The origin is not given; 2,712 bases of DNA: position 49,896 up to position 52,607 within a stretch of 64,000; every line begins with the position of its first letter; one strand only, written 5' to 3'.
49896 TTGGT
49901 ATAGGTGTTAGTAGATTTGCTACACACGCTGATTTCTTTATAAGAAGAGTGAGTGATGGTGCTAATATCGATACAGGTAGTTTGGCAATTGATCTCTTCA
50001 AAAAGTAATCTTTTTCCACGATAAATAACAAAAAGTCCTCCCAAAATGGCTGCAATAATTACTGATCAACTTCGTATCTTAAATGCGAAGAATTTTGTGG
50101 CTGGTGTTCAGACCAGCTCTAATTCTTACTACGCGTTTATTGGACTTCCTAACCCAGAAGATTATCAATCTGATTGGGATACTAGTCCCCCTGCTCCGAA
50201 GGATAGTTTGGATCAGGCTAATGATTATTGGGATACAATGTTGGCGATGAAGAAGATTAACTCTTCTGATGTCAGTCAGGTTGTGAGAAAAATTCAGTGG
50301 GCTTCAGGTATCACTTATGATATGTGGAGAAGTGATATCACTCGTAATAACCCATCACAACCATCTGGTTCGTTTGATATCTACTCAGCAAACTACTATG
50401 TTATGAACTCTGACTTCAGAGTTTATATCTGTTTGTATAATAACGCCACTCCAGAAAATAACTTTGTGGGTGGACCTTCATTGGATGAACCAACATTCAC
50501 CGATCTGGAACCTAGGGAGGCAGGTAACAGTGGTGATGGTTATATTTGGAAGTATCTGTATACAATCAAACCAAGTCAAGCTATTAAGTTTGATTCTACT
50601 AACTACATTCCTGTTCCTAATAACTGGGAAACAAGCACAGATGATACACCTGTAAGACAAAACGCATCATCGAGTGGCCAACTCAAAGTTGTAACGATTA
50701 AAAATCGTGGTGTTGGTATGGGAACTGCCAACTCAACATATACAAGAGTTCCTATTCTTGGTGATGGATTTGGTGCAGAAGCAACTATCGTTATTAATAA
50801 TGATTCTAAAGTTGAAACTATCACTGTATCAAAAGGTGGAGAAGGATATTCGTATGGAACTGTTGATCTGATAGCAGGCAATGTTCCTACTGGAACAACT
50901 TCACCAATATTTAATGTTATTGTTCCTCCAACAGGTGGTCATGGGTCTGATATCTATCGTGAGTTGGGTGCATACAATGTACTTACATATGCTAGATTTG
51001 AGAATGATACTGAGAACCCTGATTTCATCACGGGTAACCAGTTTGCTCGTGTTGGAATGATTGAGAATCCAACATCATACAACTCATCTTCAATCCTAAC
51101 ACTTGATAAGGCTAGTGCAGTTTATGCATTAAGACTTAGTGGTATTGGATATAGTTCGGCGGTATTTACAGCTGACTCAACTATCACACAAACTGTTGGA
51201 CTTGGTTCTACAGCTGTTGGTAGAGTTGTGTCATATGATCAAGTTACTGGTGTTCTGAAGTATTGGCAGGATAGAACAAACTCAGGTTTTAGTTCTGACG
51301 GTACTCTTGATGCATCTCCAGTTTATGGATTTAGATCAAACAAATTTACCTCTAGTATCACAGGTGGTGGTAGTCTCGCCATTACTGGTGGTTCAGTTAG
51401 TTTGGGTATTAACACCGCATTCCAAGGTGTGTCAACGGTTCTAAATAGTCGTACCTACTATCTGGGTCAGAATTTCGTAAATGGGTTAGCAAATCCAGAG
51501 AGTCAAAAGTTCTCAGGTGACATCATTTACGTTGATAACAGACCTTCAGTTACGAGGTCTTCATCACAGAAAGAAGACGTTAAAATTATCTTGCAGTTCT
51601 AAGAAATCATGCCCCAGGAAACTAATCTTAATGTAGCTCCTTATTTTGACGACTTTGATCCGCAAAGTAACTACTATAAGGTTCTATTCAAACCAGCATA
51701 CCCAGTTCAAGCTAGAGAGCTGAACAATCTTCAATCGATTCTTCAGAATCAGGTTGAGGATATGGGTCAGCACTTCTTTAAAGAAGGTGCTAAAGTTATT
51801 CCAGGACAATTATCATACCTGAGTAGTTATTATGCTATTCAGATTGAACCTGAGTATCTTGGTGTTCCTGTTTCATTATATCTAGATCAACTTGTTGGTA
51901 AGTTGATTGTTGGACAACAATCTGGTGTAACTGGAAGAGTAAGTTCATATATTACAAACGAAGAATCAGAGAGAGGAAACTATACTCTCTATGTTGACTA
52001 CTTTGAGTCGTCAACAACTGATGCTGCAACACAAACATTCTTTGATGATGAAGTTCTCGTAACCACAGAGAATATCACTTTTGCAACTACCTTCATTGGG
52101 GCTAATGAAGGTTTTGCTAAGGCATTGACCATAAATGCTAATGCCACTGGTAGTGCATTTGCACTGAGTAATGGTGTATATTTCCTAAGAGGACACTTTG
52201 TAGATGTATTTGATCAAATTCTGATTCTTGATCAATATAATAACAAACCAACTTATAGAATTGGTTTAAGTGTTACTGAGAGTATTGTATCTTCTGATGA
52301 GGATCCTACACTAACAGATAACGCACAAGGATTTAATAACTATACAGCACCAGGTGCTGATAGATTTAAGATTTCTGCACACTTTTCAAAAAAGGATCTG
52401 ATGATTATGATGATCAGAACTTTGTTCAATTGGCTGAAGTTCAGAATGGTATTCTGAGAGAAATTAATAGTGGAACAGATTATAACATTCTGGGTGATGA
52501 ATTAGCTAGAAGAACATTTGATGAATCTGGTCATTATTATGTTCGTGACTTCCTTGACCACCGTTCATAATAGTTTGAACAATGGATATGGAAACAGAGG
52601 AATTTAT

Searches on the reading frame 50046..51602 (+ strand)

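Call 105: search_protein_families(library=pfam, proteins=[window:50046-51602:+], max_evalue=0.001)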
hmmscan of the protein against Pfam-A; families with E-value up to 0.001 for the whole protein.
window:50046-51602:+ (518 aa): 1 family
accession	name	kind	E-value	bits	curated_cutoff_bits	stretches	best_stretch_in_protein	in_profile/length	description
PF09215.16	Phage-Gp8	-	2e-15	57.2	25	1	3-200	1-223/337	Bacteriophage T4, Gp8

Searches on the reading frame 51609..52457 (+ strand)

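Call 105: search_protein_families(library=pfam, proteins=[window:51609-52457:+], max_evalue=0.001)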
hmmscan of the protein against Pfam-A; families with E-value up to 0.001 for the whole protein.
window:51609-52457:+ (282 aa): 1 family
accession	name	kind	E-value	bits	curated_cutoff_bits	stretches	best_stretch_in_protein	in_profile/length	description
PF16075.10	DUF4815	-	2.5e-20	72.8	30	2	11-66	2-56/570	Domain of unknown function (DUF4815)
